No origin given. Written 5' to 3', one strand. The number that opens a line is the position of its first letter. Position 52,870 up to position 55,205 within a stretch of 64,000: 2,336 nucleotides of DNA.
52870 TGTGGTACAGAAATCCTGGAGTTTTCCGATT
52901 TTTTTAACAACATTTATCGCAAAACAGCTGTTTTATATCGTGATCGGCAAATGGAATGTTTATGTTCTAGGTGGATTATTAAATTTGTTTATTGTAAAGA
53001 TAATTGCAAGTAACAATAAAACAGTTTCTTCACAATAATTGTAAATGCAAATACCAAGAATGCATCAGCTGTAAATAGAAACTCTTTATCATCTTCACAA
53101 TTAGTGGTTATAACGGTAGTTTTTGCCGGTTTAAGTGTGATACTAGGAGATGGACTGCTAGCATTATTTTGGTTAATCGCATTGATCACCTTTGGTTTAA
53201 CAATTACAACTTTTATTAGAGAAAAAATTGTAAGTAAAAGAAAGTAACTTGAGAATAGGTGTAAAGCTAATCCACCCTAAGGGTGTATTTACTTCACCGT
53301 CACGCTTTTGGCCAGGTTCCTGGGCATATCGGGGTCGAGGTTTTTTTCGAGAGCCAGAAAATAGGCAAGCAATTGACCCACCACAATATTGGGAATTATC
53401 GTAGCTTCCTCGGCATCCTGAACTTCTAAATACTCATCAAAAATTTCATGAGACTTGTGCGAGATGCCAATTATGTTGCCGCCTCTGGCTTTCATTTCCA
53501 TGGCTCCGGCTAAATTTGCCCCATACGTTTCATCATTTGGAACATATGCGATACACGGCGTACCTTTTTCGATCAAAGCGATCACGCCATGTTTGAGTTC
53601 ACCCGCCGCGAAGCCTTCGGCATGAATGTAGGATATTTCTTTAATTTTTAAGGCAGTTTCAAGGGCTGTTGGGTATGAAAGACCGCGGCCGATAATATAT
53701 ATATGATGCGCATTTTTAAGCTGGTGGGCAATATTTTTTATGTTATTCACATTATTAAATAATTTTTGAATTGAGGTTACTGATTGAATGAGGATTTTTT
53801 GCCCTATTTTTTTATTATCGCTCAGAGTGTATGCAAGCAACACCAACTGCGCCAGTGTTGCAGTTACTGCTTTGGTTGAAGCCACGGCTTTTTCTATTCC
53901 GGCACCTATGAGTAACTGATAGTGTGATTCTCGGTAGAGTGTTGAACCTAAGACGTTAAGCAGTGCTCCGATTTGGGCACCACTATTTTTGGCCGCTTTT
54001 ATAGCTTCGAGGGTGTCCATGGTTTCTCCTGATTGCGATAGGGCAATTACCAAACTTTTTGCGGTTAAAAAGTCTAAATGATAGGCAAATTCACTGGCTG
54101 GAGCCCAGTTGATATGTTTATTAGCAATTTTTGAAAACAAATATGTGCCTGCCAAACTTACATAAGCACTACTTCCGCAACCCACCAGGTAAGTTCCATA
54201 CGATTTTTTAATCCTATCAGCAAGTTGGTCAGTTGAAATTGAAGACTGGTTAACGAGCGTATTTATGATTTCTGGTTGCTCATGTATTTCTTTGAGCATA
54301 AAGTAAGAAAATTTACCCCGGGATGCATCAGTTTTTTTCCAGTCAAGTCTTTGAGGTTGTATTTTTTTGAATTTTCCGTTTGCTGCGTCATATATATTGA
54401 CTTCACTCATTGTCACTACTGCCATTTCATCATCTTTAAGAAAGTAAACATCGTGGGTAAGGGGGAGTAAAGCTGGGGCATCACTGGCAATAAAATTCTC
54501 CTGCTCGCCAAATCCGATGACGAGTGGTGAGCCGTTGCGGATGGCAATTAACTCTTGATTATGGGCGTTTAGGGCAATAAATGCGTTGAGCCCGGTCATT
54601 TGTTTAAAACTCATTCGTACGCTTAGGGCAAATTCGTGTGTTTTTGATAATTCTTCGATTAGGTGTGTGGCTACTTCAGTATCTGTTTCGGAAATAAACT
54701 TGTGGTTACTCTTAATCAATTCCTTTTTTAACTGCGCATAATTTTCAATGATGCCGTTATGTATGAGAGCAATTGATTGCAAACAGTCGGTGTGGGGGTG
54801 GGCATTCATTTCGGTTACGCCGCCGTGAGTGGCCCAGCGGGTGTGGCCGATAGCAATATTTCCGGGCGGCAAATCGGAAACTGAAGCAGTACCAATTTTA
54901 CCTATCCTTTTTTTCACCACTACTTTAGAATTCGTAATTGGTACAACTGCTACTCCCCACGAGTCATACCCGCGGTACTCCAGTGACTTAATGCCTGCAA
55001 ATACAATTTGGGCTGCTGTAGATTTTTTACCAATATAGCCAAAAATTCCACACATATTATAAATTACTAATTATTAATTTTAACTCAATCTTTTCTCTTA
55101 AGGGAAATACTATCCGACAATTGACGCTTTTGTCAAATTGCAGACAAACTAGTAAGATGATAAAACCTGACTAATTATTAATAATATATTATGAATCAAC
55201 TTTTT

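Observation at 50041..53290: REP-bounded accessory island with duplicated promoter and 5' end of the dockerin-protein gene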

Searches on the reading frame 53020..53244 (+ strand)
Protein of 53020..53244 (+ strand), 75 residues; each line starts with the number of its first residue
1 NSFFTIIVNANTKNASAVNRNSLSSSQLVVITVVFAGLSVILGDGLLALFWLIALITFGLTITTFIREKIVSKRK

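Call 55: search_protein_representatives(protein=window:53020-53244:+)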
Query: 75 residues. Proteins with E-value up to 0.001 (for the whole library): 7; up to 1e-10: 0; up to 1e-30: 0. The best 7 are listed.
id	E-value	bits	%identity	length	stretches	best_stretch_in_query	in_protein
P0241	8.8e-09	51.0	41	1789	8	36-66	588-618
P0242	1.6e-06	43.9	27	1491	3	10-64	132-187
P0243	4.6e-06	42.4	38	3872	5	30-67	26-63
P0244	7.9e-06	41.7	40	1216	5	36-68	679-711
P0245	2.6e-05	40.1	34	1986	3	12-54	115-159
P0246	1.2e-04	38.0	38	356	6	25-52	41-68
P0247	2.7e-04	36.9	28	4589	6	19-65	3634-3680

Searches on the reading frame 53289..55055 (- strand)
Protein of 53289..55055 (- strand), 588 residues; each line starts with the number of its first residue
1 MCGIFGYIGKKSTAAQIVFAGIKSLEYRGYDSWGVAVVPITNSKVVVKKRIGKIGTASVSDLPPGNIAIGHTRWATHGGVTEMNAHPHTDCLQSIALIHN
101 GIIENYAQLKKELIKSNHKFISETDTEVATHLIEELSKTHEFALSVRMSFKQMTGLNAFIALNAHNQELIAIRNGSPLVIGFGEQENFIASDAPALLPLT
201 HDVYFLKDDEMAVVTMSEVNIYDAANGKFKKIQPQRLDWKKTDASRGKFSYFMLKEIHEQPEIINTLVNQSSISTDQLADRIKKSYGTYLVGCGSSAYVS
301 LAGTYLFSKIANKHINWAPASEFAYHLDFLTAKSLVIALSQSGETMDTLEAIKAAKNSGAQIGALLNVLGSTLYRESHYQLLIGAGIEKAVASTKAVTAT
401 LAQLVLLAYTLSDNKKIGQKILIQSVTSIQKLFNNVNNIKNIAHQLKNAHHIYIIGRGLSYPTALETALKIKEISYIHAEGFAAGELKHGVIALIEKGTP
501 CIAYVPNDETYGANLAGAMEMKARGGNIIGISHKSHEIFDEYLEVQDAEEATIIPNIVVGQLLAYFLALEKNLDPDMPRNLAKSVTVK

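Call 8: search_protein_families(library=pfam, proteins=[window:53289-55055:-], max_evalue=0.01)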
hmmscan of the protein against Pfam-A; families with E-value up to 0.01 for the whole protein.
window:53289-55055:- (588 aa): 5 families
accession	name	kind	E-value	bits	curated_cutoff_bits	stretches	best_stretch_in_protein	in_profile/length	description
PF01380.27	SIS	-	3.4e-44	150.3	25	2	446-539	2-94/131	SIS domain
PF13522.11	GATase_6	-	1e-15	58.4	27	1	65-183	10-121/130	Glutamine amidotransferase domain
PF13537.11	GATase_7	-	6e-14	52.6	25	1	83-197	11-122/123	Glutamine amidotransferase domain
PF13230.11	GATase_4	-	1.7e-06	27.6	23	1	1-179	1-183/272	Glutamine amidotransferases class-II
PF13580.11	SIS_2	-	0.0008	19.9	27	0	330-365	101-136/138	SIS domain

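Call 28: find_related_loci(query=window:53289-55055:-, collection=genome_contigs, flank=10000)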
Query window:53289-55055:- (588 aa) in genome_contigs; peptide patterns used: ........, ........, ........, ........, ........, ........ (x = any residue, [..] = any of these).
96 stretches matched a pattern; 64 encode a relative of the query (tblastn E <= 1e-3); 64 distinct loci.
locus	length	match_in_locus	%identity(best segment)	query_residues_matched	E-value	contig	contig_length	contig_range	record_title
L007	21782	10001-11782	48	1-588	7e-178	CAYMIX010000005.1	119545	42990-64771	MAG TPA_asm: uncultured Candidatus Peribacteria bacterium isolate SRP342105_co1_435 genome assembly, contig: NODE_175_le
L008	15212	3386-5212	40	1-588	3e-128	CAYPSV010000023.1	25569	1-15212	MAG TPA_asm: uncultured Candidatus Bathyarchaeia archaeon isolate binchicken_co150_422 genome assembly, contig: NODE_407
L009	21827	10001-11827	39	1-588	2e-127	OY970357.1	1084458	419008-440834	MAG: Candidatus Uhrbacteria bacterium isolate MFD02416.bin.c.4 genome assembly, chromosome: 1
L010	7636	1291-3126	38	1-588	1e-124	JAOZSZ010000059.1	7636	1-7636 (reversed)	MAG: Pontiella sp. isolate GMC7.concoct.205 GMC7_5504_length_7636_cov_6.851735, whole genome shotgun sequence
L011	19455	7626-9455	39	1-588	2e-123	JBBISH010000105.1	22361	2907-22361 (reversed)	MAG: Myxococcales bacterium isolate STS170223_bin_369 NODE_1237_length_22361_cov_2.2395, whole genome shotgun sequence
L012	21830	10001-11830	39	1-588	1e-123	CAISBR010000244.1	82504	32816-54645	MAG: uncultured Myxococcales bacterium isolate Ki3-D4_bin-362 genome assembly, contig: bin-362:244/244, whole genome sho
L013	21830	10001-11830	39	1-588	2e-123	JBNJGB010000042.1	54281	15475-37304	MAG: Myxococcota bacterium isolate Y22_60dBSe2.bin.152 NODE_449_length_54281_cov_19.936363, whole genome shotgun sequenc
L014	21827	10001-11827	40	1-588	3e-123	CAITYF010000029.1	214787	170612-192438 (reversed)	MAG: uncultured Myxococcales bacterium isolate Ja1_bin-0143 genome assembly, contig: bin-0143:029/272, whole genome shot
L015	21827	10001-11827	39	1-588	8e-123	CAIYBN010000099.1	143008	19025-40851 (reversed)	MAG: uncultured Myxococcales bacterium isolate MJ-time_bin-1663 genome assembly, contig: bin-1663:099/149, whole genome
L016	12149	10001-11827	40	1-588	6e-123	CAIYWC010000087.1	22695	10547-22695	MAG: uncultured Myxococcales bacterium isolate AlinenLipids_bin-2060 genome assembly, contig: bin-2060:087/236, whole ge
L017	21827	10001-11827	40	1-588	2e-122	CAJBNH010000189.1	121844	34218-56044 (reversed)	MAG: uncultured Myxococcales bacterium isolate Loc090721-8m_bin-517 genome assembly, contig: bin-517:189/201, whole geno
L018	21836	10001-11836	40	1-588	2e-122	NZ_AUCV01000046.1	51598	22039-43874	Desulfogranum japonicum DSM 18378 G493DRAFT_scaffold00040.40_C, whole genome shotgun sequence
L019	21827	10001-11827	39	1-588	1e-121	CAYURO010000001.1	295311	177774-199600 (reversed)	MAG TPA_asm: uncultured Enterobacteriaceae bacterium isolate SRP272421_co4_693 genome assembly, contig: NODE_6_length_29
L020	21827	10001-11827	40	1-588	1e-121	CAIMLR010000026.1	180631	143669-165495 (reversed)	MAG: uncultured Myxococcales bacterium isolate A14_bin-1730 genome assembly, contig: bin-1730:26/50, whole genome shotgu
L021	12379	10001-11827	40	1-588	2e-121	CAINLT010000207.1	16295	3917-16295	MAG: uncultured Myxococcales bacterium isolate MJ-time_bin-8340 genome assembly, contig: bin-8340:207/549, whole genome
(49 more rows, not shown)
